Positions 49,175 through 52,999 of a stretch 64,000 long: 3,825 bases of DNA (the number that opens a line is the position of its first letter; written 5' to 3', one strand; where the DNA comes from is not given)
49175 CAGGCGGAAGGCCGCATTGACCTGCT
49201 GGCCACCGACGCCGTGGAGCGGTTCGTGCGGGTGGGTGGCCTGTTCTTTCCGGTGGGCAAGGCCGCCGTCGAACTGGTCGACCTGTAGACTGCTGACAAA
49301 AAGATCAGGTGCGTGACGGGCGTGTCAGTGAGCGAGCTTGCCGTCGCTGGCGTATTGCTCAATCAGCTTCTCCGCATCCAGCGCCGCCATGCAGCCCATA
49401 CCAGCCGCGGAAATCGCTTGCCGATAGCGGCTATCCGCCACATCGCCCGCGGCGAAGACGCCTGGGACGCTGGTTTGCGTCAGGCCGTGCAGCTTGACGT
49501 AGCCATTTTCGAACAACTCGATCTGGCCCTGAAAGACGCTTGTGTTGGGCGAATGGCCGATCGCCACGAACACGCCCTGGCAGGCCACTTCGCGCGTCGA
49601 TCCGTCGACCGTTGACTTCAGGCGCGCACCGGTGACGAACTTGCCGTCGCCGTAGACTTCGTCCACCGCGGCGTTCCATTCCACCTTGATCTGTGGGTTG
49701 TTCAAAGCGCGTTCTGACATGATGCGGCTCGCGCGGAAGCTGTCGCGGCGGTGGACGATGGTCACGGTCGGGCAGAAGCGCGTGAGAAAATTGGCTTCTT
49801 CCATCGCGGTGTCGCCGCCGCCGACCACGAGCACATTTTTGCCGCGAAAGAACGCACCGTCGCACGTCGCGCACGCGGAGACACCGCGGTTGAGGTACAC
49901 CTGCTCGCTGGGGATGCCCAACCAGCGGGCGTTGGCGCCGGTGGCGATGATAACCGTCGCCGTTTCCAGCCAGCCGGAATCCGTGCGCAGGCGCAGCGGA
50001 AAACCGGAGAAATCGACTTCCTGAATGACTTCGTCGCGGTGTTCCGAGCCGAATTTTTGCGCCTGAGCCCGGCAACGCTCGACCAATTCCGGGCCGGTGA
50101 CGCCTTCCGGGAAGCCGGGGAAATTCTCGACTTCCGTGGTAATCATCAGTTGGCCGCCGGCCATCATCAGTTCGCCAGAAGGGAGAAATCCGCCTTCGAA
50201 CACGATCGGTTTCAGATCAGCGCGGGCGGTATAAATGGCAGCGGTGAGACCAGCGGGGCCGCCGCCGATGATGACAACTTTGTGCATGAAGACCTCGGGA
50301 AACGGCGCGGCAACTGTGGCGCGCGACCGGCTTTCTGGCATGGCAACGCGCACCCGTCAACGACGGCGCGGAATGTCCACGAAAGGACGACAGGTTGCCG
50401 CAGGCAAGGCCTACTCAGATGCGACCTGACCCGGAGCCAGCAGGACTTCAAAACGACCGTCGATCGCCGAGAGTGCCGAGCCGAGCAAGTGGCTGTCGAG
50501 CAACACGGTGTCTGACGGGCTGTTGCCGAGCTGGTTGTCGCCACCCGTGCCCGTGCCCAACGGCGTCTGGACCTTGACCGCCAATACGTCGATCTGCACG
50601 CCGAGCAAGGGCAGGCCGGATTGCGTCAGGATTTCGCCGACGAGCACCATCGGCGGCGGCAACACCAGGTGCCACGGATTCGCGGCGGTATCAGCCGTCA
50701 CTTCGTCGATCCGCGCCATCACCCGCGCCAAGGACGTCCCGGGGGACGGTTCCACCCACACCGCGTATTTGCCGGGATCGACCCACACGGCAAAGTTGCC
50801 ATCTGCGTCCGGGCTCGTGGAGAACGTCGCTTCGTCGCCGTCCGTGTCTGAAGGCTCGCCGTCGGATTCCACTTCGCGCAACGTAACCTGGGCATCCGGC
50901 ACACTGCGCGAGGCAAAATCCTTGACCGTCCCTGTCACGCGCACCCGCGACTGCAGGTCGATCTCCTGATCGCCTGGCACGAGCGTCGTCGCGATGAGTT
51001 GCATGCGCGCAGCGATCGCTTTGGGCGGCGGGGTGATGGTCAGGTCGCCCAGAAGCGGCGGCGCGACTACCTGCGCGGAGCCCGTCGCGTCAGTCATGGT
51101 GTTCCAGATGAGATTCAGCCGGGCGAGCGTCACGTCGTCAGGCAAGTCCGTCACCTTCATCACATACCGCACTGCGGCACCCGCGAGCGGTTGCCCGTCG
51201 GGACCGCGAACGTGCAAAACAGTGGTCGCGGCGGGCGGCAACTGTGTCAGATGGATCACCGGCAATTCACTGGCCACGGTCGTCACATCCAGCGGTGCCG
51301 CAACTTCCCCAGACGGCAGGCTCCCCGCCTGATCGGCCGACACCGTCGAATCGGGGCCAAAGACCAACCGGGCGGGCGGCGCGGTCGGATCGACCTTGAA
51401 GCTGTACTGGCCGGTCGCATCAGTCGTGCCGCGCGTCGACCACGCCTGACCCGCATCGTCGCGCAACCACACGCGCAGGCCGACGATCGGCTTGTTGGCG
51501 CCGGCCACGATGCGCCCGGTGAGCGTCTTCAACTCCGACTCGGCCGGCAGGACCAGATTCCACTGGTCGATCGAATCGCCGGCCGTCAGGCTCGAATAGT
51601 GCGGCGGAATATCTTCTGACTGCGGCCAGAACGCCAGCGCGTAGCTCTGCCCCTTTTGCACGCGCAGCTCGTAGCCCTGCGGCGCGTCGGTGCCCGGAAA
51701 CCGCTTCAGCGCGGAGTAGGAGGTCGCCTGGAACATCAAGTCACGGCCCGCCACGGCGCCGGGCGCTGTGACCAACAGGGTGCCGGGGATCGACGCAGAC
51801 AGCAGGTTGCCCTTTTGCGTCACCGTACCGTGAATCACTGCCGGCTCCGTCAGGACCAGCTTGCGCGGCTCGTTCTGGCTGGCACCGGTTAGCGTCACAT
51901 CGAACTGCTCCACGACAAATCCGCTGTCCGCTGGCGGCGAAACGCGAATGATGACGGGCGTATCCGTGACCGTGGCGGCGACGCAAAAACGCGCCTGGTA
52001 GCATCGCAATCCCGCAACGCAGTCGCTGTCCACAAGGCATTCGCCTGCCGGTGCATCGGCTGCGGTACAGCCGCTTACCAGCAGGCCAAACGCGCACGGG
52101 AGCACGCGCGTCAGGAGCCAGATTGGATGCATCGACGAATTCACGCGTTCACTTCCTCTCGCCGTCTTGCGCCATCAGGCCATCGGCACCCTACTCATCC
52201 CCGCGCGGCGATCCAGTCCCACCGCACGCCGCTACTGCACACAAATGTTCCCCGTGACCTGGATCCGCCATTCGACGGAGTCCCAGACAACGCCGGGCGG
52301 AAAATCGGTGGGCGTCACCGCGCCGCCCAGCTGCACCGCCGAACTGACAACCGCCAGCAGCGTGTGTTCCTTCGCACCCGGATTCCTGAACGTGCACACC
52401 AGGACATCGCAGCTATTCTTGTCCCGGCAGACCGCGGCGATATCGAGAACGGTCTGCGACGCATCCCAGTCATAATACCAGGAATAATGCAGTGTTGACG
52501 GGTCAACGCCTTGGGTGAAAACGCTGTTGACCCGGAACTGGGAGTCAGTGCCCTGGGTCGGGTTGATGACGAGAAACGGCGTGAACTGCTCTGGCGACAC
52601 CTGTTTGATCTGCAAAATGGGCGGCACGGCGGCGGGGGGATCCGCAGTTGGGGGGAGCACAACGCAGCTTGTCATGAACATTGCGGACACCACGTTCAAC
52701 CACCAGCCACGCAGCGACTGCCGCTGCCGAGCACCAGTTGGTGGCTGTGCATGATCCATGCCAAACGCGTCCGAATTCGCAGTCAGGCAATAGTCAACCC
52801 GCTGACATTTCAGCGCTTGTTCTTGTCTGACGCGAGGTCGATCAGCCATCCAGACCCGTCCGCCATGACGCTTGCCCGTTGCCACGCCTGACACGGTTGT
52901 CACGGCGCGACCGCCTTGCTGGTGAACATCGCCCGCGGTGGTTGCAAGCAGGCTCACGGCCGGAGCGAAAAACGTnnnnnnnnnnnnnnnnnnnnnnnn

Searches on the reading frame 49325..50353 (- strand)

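Call 15: search_protein_families(library=pfam, proteins=[window:49325-50353:-], max_evalue=0.1)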
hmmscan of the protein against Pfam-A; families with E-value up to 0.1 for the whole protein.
window:49325-50353:- (342 aa): 18 families
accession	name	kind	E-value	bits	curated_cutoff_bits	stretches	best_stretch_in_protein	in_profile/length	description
PF07992.20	Pyr_redox_2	-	1.5e-48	166.2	26.1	1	25-320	2-291/291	Pyridine nucleotide-disulphide oxidoreductase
PF13738.12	Pyr_redox_3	-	1.6e-19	70.7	30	1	27-303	1-305/305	Pyridine nucleotide-disulphide oxidoreductase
PF00070.33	Pyr_redox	-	1.7e-16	60.9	22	1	173-245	1-79/82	Pyridine nucleotide-disulphide oxidoreductase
PF00890.30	FAD_binding_2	-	2e-09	37.6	20.4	1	26-264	2-200/414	FAD binding domain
PF03486.20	HI0933_like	-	1.7e-07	31.4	50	1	25-73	2-51/244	HI0933-like protein Rossmann domain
PF01946.23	Thi4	-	6.5e-07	29.3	26.2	1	23-70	17-64/235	Thi4 family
PF01266.30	DAO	-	7.4e-07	29.4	27.9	1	25-69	1-46/353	FAD dependent oxidoreductase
PF13241.12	NAD_binding_7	-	9.9e-06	26.5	22.1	1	169-208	5-45/104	Putative NAD(P)-binding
PF01494.25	FAD_binding_3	-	5.3e-05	23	22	0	25-41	3-19/349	FAD binding domain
PF12831.13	FAD_oxidored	-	0.00011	22.1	27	1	26-97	2-71/416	FAD dependent oxidoreductase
PF13450.12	NAD_binding_8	-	0.00045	20.9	21.9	1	28-54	1-27/68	NAD(P)-binding Rossmann-like domain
PF01134.28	GIDA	-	0.00047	19.8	22.1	1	25-49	1-25/391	Glucose inhibited division protein A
PF01262.27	AlaDh_PNT_C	-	0.0014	18.6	23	1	10-44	15-49/214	Alanine dehydrogenase/PNT, C-terminal domain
PF13434.12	Lys_Orn_oxgnase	-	0.012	15.2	21.3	0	188-270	79-160/339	L-lysine 6-monooxygenase/L-ornithine 5-monooxygenase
PF00743.25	FMO-like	-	0.034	13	22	0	167-213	179-225/532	Flavin-binding monooxygenase-like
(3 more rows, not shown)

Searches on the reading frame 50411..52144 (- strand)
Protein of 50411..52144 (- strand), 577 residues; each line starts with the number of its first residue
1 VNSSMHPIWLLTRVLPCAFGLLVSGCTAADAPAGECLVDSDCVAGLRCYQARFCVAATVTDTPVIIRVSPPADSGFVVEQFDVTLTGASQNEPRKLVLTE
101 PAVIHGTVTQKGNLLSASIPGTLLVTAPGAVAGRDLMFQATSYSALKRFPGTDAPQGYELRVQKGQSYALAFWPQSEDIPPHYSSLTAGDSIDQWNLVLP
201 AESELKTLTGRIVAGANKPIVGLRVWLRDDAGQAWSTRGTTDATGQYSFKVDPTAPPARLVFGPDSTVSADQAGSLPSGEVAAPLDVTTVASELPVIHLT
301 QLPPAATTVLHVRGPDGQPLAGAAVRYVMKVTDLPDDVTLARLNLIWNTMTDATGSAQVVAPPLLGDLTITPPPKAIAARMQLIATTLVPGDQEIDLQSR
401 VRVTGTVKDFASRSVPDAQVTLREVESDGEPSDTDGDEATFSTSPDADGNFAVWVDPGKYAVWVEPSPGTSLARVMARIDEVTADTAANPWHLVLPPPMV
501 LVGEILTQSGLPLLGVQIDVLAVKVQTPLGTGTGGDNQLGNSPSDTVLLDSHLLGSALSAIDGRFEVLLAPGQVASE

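Call 15: search_protein_families(library=pfam, proteins=[window:50411-52144:-], max_evalue=0.1)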
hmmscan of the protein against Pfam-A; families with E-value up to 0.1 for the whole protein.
window:50411-52144:- (577 aa): 7 families
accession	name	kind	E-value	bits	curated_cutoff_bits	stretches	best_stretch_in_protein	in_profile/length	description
PF13620.12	CarboxypepD_reg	-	1.9e-13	51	32.3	2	207-253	1-47/82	Carboxypeptidase regulatory-like domain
PF02369.22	Big_1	-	8.3e-06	26.3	34.9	1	206-254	19-69/93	Bacterial Ig-like domain (group 1)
PF25020.1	TTR_TEN1-4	-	0.00047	20.5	27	0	500-522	8-30/86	Teneurin TTR-like domain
PF17210.9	SdrD_B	-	0.00051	20.7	29.7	1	217-250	21-53/112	SdrD B-like domain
PF17936.7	Big_6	-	0.015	16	27.6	0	550-576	33-59/83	Bacterial Ig domain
PF11974.14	bMG3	-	0.054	13.9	34.9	0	217-252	25-59/103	Bacterial alpha-2-macroglobulin MG3 domain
PF23194.1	NOMO_5th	-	0.097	13.5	27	0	435-467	28-59/89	NOMO fifth transthyretin-like domain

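Call 66: search_protein_families(library=padloc, proteins=[window:50411-52144:-], max_evalue=0.01)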
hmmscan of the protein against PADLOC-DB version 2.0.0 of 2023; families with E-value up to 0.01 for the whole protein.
window:50411-52144:- (577 aa): 0 families

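Call 67: search_protein_families(library=ncbifam, proteins=[window:50411-52144:-], max_evalue=0.001)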
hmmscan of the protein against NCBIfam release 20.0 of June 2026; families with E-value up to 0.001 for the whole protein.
window:50411-52144:- (577 aa): 0 families

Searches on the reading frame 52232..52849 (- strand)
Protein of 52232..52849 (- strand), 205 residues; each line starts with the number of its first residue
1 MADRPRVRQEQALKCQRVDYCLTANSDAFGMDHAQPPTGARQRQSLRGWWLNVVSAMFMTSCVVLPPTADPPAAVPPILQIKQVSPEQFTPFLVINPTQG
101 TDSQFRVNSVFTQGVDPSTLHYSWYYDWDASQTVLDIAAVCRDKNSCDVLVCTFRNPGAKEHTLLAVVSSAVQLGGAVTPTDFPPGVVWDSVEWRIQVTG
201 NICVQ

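Call 15: search_protein_families(library=pfam, proteins=[window:52232-52849:-], max_evalue=0.1)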
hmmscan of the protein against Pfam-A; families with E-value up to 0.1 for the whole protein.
window:52232-52849:- (205 aa): 0 families

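Call 66: search_protein_families(library=padloc, proteins=[window:52232-52849:-], max_evalue=0.01)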
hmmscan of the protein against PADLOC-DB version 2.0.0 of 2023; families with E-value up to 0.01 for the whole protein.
window:52232-52849:- (205 aa): 0 families

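Call 67: search_protein_families(library=ncbifam, proteins=[window:52232-52849:-], max_evalue=0.001)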
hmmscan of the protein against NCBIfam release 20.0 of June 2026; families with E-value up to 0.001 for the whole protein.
window:52232-52849:- (205 aa): 0 families
